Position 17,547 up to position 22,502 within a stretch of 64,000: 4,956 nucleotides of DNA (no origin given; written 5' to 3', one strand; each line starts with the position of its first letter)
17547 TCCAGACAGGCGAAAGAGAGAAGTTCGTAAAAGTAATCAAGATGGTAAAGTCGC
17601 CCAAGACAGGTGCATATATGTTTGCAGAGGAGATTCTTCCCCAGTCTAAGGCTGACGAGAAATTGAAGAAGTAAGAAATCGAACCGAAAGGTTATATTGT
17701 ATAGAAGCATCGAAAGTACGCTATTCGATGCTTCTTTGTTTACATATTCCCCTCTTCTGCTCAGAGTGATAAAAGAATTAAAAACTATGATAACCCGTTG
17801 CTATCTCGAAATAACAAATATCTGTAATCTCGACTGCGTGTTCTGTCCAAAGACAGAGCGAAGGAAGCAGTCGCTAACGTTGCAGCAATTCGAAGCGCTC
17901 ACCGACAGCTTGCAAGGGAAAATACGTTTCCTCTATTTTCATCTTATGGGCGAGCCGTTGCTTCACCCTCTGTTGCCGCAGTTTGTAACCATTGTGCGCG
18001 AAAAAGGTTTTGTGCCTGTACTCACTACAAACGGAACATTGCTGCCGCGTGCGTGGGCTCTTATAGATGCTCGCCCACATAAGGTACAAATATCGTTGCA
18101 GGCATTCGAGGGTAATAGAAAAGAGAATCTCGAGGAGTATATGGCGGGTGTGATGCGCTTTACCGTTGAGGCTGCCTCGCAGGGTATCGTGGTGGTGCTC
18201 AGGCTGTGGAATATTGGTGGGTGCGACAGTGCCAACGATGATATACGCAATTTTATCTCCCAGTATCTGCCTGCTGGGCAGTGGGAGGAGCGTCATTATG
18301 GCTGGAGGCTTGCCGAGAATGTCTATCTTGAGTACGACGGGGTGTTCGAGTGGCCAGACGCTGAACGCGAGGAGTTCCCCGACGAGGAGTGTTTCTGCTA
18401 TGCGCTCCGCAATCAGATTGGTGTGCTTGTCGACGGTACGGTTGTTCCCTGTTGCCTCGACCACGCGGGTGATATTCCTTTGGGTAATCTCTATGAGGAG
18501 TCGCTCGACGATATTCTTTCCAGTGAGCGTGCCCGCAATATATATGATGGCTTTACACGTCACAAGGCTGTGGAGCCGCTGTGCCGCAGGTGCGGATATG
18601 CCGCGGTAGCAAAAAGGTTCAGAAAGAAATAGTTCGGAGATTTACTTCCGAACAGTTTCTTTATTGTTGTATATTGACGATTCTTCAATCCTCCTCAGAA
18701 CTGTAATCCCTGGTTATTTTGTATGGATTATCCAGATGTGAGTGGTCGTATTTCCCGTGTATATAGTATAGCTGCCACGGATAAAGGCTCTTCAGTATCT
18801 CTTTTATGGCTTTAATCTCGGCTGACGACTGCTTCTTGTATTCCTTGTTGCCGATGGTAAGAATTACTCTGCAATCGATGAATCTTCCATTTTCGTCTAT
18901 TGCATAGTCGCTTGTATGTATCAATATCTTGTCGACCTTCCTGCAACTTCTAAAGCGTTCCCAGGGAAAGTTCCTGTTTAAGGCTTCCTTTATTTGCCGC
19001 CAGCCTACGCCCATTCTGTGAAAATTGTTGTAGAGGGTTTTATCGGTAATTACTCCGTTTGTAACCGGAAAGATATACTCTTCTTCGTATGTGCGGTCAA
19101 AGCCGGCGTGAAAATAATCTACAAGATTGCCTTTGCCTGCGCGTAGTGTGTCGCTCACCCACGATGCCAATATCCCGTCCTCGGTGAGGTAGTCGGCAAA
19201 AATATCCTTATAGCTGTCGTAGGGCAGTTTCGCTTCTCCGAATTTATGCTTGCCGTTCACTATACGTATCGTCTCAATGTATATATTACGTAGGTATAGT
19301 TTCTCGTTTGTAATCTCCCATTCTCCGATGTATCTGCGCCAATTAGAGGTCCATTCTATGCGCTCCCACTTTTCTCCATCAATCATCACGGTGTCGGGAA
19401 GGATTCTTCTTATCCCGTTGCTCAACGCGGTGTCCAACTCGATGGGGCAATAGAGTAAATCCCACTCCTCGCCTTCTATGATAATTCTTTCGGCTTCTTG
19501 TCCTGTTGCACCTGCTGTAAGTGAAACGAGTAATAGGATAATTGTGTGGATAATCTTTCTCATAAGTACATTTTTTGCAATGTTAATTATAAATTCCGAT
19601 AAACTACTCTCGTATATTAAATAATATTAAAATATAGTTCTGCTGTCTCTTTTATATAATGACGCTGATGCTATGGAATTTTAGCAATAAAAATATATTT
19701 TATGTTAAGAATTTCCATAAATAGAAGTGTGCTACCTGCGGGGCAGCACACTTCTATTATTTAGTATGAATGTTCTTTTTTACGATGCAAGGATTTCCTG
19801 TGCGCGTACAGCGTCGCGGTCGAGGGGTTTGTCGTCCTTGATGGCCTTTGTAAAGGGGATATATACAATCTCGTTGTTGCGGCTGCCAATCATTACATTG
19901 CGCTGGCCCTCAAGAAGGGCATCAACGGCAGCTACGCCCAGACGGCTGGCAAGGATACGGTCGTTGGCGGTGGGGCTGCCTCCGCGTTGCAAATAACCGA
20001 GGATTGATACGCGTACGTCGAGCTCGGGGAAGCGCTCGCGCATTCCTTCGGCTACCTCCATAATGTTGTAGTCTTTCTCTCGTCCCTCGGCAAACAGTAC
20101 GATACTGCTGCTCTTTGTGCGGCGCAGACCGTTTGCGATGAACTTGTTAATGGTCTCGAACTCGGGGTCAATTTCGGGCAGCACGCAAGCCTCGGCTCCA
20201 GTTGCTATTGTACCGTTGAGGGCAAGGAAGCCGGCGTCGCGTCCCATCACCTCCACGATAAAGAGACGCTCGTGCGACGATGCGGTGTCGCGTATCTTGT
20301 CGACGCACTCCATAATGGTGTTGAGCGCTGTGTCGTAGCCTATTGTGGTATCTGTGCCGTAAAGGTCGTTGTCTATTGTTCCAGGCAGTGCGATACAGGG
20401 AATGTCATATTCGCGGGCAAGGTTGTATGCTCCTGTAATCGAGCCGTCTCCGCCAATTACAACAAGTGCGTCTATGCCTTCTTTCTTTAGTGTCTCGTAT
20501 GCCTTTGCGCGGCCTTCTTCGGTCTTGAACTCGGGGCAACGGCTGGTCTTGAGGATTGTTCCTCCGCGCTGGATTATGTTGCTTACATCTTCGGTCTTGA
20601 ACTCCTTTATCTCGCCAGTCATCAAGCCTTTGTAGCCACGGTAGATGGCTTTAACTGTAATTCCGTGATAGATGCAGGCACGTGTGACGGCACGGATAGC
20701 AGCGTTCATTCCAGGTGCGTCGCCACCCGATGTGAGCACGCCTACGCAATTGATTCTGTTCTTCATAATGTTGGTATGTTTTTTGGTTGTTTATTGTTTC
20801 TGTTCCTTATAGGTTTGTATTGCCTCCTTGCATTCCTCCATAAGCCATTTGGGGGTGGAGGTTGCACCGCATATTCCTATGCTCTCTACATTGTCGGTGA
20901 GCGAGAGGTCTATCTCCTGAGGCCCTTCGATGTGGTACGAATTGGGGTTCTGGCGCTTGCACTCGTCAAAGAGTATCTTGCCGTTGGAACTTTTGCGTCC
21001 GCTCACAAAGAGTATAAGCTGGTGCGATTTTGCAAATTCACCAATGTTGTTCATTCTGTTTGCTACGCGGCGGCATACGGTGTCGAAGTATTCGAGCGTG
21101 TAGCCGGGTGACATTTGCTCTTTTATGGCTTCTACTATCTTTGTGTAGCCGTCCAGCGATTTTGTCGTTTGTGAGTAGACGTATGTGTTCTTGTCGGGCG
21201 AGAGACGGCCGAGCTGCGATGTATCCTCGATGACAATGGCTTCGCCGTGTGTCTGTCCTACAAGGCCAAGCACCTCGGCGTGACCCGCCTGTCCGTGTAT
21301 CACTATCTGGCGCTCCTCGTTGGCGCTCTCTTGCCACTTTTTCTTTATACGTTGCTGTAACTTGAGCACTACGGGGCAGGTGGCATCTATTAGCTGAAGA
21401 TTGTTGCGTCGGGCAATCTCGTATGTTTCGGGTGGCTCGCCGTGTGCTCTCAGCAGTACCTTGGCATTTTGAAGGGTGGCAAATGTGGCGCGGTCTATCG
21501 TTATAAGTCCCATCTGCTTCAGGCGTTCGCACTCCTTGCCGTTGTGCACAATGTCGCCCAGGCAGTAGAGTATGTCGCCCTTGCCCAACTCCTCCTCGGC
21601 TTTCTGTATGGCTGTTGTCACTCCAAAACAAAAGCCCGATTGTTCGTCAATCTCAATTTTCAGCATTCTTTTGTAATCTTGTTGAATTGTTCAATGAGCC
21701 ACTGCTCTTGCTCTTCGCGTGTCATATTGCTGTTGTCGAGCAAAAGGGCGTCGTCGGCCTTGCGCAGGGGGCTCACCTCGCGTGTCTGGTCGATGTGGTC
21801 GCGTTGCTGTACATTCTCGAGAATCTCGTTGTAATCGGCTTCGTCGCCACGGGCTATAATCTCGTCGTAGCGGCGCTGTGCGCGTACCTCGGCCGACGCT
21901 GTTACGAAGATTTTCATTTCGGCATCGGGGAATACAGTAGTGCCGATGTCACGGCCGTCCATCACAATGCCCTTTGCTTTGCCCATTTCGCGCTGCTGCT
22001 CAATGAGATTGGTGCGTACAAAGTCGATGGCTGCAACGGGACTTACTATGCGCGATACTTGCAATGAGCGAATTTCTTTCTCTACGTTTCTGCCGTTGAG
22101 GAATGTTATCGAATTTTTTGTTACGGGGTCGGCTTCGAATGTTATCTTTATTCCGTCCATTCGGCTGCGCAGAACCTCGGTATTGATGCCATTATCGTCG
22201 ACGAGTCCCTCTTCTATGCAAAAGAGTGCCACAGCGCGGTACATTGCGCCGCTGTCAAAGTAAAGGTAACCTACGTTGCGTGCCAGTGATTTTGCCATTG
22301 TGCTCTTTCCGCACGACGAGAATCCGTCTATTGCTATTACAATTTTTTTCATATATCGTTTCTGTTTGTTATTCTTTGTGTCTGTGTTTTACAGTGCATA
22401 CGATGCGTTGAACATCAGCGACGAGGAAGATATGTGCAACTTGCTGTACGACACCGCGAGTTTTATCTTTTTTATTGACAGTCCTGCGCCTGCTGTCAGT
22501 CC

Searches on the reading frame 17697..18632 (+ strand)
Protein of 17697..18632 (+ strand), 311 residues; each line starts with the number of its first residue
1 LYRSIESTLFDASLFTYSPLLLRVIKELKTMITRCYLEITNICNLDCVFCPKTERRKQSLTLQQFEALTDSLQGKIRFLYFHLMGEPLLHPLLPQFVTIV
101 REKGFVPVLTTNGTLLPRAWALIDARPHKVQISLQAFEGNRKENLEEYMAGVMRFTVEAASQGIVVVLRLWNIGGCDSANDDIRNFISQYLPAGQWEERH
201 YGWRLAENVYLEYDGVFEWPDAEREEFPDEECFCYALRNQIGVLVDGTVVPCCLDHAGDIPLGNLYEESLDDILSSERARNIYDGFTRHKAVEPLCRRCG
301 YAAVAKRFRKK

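Call 68: search_protein_families(library=pfam, proteins=[window:17697-18632:+], max_evalue=0.00001)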
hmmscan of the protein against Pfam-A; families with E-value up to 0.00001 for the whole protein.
window:17697-18632:+ (311 aa): 2 families
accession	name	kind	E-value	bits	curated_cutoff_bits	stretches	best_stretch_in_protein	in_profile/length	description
PF13186.11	SPASM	-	2.2e-15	57.1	21.5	1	234-299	1-66/67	Iron-sulfur cluster-binding domain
PF04055.27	Radical_SAM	-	2.4e-11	44.5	29.5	1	38-152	2-133/166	Radical SAM superfamily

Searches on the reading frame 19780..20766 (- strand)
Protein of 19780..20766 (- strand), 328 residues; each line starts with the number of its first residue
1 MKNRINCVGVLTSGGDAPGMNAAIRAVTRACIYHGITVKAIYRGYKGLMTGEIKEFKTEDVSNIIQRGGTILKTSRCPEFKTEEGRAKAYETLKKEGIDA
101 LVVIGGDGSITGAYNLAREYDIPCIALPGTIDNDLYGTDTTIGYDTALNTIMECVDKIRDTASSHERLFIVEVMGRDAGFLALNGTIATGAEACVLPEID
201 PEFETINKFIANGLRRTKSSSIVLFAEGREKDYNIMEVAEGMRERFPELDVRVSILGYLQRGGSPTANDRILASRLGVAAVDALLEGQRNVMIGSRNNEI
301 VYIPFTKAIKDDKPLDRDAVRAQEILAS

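Call 68: search_protein_families(library=pfam, proteins=[window:19780-20766:-], max_evalue=0.00001)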
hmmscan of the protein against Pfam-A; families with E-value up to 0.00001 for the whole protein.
window:19780-20766:- (328 aa): 2 families
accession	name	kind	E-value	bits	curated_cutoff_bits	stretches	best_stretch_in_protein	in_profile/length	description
PF00365.25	PFK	-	8.4e-110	366.9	30.9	1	8-284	2-277/277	Phosphofructokinase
PF01513.26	NAD_kinase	-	3.5e-06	27.8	25.5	1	87-128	62-103/130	ATP-NAD kinase N-terminal domain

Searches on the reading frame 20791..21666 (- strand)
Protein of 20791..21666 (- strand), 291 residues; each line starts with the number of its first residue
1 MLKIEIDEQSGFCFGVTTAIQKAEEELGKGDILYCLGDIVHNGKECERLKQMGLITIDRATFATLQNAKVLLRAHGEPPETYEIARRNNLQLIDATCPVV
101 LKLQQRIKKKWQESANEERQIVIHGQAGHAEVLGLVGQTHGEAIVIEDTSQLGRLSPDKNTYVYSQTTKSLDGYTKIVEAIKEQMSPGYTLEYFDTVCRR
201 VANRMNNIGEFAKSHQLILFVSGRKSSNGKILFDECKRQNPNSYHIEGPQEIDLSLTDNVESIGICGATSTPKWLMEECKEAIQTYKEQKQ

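Call 68: search_protein_families(library=pfam, proteins=[window:20791-21666:-], max_evalue=0.00001)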
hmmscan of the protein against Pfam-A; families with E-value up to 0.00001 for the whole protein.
window:20791-21666:- (291 aa): 1 family
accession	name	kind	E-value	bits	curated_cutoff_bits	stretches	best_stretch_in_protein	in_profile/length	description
PF02401.23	LYTB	-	6.6e-81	272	24.5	1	5-283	2-266/267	LytB protein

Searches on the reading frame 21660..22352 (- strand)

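Call 69: search_protein_families(library=pfam, proteins=[window:21660-22352:-], max_evalue=0.00001)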
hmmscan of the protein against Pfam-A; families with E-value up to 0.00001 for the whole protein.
window:21660-22352:- (230 aa): 3 families
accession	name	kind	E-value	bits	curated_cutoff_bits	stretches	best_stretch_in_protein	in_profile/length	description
PF02224.24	Cytidylate_kin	-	2e-65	220.9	26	1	6-222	1-208/211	Cytidylate kinase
PF13189.12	Cytidylate_kin2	-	1.7e-07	32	28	1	5-164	1-130/176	Cytidylate kinase-like family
PF13238.12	AAA_18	-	6.5e-07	30.3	29.4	0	6-161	1-108/128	AAA domain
